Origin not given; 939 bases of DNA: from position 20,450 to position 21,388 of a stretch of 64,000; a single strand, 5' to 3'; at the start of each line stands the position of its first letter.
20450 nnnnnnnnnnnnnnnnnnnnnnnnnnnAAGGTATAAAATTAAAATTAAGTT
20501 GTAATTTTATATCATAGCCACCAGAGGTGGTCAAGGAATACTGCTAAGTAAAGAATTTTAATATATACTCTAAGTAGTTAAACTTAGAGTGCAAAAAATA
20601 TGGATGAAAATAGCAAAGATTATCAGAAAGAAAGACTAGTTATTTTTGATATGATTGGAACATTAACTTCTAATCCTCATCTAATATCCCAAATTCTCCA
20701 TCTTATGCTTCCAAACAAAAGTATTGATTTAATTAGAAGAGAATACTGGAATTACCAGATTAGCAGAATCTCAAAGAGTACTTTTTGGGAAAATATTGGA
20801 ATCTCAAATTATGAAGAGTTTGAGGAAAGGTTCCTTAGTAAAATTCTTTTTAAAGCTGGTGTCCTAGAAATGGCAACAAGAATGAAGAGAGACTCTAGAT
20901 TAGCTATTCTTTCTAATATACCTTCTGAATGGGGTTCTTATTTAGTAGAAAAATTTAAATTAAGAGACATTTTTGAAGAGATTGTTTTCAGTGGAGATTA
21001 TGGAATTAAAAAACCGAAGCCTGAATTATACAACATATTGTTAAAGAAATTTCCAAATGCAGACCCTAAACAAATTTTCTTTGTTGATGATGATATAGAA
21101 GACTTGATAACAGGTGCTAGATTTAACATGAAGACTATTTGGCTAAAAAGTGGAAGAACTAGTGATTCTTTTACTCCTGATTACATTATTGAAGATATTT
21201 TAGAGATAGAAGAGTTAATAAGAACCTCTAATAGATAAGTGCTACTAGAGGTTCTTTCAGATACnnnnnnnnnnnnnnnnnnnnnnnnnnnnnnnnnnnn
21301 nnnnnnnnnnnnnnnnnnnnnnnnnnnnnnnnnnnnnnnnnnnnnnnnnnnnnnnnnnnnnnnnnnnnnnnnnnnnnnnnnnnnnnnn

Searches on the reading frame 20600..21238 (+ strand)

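Call 48: search_protein_families(library=pfam, proteins=[window:20600-21238:+], max_evalue=0.001)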
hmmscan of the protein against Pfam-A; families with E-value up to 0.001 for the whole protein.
window:20600-21238:+ (212 aa): 3 families
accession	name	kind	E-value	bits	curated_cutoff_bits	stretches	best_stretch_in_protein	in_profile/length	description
PF13419.12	HAD_2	-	6e-17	62.7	23.8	1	14-181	1-177/178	Haloacid dehalogenase-like hydrolase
PF00702.32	Hydrolase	-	2.8e-14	54.4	26.4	1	12-175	2-190/191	haloacid dehalogenase-like hydrolase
PF13242.12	Hydrolase_like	-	2e-07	31.3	22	1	137-202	3-74/75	HAD-hyrolase-like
